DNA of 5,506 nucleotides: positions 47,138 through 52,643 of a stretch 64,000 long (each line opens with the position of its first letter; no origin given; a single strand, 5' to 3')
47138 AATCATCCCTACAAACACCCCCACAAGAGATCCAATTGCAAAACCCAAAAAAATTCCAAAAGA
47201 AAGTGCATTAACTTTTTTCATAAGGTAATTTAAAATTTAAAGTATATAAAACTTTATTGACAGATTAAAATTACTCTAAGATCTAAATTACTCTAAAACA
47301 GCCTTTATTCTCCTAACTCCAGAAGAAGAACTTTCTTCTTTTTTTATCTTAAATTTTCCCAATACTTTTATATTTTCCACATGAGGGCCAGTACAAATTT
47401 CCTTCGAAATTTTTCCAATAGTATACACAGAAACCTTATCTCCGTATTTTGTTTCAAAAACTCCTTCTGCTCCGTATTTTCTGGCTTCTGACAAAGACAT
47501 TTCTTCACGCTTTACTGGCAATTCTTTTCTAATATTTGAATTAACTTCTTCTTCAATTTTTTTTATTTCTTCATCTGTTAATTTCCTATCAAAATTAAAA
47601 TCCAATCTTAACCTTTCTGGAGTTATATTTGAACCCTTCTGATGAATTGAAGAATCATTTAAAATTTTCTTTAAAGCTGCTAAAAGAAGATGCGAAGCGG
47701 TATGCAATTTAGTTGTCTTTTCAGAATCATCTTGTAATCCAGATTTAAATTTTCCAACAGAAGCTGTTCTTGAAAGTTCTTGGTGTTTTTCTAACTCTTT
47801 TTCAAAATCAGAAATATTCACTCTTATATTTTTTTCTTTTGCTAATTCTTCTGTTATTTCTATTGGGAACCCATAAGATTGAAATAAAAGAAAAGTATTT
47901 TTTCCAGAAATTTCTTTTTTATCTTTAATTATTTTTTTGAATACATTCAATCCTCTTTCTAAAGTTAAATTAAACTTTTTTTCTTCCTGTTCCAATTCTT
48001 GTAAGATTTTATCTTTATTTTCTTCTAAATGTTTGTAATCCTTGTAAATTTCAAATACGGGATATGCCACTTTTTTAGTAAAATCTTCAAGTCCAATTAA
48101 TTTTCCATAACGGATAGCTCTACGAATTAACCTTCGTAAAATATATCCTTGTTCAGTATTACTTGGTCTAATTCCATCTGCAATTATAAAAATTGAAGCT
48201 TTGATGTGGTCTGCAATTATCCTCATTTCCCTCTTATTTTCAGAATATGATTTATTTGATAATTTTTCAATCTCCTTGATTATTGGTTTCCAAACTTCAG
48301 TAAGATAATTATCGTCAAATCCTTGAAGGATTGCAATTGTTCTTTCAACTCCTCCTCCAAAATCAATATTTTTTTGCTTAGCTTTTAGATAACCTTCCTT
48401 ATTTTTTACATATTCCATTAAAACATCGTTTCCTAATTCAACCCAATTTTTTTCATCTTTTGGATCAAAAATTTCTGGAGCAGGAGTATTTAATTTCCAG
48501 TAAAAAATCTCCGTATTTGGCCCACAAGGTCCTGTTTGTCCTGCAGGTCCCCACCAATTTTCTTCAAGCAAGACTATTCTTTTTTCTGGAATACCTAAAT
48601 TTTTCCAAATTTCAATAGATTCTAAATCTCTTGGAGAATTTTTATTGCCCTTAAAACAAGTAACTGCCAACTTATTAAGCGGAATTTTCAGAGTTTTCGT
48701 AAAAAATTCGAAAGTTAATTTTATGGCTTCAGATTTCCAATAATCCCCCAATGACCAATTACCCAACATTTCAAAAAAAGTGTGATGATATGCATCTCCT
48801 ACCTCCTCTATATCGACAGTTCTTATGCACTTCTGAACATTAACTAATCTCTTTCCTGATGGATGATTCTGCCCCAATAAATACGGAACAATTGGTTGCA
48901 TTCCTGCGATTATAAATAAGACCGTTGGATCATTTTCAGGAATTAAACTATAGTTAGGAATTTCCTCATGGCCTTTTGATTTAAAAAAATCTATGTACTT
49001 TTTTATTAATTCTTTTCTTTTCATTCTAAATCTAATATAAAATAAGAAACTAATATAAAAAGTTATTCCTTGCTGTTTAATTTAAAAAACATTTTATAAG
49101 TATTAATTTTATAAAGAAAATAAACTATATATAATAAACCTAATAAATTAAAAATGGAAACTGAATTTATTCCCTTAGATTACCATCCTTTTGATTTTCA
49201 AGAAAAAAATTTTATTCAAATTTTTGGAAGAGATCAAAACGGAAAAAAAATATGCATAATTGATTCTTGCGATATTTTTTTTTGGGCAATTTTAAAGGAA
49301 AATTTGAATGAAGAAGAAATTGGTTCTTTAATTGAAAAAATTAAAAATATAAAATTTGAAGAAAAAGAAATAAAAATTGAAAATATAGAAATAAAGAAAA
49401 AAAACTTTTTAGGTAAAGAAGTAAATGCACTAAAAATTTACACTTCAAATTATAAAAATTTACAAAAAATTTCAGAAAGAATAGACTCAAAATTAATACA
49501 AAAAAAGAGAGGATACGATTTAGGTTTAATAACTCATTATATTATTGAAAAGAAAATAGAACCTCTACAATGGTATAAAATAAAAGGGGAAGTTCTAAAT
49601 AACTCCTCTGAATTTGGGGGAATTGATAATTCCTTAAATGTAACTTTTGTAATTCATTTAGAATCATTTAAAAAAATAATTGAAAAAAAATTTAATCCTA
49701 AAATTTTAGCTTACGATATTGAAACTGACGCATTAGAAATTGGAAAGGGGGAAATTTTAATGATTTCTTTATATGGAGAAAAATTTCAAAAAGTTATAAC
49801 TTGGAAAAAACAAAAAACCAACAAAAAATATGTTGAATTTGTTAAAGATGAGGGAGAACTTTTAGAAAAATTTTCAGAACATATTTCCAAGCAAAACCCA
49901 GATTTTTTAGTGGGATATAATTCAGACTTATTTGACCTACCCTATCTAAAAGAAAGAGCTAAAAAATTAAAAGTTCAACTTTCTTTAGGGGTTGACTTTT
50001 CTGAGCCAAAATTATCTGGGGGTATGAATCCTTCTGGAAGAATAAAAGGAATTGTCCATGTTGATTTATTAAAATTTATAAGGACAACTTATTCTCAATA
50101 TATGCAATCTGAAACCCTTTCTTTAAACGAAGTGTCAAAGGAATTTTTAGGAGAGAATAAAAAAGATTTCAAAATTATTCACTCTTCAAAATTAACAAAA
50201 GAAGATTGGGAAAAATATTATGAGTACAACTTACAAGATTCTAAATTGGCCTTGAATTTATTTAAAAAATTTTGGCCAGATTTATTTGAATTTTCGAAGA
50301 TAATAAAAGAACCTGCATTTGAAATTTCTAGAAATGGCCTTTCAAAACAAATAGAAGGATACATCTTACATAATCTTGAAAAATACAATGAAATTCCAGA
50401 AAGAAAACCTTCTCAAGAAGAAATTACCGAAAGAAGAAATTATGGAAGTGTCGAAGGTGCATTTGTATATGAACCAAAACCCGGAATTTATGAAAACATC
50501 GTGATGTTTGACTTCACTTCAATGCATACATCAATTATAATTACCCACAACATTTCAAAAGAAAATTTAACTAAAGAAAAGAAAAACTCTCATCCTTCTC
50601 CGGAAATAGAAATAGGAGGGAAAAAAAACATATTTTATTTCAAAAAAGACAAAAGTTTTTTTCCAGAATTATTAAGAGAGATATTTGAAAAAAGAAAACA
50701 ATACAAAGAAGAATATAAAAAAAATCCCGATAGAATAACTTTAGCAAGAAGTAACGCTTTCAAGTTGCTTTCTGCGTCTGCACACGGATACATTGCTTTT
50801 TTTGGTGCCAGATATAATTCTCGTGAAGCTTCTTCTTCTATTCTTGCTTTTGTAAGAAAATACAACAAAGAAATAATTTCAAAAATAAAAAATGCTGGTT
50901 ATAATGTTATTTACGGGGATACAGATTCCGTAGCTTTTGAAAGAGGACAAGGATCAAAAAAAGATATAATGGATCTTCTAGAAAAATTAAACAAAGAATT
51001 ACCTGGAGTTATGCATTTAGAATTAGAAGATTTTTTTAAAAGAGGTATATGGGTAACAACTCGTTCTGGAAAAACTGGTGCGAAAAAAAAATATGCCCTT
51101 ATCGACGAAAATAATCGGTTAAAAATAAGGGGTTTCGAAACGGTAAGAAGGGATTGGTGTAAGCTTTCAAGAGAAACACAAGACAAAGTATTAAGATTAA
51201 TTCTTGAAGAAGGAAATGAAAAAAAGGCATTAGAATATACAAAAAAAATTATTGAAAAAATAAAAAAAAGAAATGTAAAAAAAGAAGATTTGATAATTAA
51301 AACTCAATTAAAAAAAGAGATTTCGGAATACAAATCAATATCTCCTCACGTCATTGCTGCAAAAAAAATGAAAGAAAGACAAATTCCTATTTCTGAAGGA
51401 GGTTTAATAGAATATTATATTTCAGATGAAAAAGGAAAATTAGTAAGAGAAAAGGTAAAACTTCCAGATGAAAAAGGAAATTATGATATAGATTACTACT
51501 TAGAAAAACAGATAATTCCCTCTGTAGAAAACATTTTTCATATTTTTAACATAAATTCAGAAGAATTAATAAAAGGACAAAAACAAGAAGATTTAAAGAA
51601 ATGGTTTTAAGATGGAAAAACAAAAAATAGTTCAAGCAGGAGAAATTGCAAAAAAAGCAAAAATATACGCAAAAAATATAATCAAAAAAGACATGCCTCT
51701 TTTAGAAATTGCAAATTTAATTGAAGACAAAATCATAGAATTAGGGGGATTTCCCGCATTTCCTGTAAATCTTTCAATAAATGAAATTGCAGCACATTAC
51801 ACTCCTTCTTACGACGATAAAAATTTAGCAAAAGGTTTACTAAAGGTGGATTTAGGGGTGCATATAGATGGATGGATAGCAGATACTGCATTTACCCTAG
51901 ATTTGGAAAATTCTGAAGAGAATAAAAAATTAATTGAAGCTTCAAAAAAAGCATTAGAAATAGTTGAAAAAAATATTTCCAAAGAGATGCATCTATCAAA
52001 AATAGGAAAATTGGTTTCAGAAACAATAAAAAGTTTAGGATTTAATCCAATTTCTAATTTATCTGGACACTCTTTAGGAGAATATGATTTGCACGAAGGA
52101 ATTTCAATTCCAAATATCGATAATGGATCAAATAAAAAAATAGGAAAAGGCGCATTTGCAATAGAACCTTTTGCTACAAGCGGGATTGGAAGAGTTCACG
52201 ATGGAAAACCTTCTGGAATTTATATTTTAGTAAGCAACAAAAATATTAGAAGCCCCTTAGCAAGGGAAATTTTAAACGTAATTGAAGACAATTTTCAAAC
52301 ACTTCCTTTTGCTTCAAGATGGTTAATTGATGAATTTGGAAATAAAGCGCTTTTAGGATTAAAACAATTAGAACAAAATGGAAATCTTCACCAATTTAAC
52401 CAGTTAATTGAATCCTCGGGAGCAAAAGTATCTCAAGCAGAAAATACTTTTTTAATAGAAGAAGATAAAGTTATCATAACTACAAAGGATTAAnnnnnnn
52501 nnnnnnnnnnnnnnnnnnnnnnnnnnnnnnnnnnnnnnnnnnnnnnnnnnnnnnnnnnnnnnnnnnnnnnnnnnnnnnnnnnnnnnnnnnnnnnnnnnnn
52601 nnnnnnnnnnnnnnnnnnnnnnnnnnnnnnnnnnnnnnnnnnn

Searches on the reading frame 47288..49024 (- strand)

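Call 50: search_protein_families(library=pfam, proteins=[window:47288-49024:-], max_evalue=0.0001)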
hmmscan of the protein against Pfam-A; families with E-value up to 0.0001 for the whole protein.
window:47288-49024:- (578 aa): 2 families
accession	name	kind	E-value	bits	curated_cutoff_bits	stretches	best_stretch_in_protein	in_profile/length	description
PF01411.24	tRNA-synt_2c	-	2.9e-130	435.8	30.3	1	6-445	2-453/552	tRNA synthetases class II (A)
PF07973.19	tRNA_SAD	-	1.8e-14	53.8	24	1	531-573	1-43/44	Threonyl and Alanyl tRNA synthetase second additional domain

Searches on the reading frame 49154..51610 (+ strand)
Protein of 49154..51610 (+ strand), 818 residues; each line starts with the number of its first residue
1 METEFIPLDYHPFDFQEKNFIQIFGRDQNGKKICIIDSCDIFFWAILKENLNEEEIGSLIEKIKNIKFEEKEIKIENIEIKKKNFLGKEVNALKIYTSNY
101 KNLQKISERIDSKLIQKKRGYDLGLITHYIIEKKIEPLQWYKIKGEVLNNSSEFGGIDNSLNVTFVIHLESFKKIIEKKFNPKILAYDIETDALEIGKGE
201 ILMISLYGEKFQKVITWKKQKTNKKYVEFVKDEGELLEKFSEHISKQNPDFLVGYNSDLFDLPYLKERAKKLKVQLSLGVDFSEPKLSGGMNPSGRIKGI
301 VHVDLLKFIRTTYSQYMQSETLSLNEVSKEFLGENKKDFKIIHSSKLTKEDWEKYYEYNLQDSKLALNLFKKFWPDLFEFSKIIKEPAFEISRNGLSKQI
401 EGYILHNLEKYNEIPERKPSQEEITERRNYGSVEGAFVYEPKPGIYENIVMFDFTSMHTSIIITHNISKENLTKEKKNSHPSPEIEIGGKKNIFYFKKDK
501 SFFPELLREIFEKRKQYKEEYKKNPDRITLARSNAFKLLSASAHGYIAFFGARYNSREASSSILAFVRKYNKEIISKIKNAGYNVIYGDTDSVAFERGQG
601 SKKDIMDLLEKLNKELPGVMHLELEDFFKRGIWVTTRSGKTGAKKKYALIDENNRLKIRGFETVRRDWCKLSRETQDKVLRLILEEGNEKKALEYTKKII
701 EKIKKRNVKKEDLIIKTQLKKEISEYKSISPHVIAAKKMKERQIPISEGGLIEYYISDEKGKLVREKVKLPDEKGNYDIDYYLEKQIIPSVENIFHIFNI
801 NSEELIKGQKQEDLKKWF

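Call 50: search_protein_families(library=pfam, proteins=[window:49154-51610:+], max_evalue=0.0001)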
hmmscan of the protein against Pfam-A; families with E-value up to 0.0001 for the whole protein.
window:49154-51610:+ (818 aa): 4 families
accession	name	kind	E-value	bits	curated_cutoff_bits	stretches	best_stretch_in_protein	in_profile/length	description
PF00136.26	DNA_pol_B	-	3e-49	168.5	23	1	394-796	9-451/453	DNA polymerase family B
PF03104.25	DNA_pol_B_exo1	-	1e-27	97.6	23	1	117-315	2-234/242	DNA polymerase family B, exonuclease domain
PF13482.12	RNase_H_2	-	4.6e-07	30.4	22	1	187-337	3-119/165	RNase_H superfamily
PF10108.15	DNA_pol_B_exo2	-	3.9e-06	27.1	24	1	231-329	35-128/213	Predicted 3'-5' exonuclease related to the exonuclease domain of PolB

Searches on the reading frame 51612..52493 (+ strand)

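Call 50: search_protein_families(library=pfam, proteins=[window:51612-52493:+], max_evalue=0.0001)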
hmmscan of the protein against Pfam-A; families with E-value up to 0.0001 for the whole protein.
window:51612-52493:+ (293 aa): 1 family
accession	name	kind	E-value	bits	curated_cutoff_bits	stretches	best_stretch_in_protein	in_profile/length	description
PF00557.29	Peptidase_M24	-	1.2e-24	87.7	23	1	5-196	2-188/208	Metallopeptidase family M24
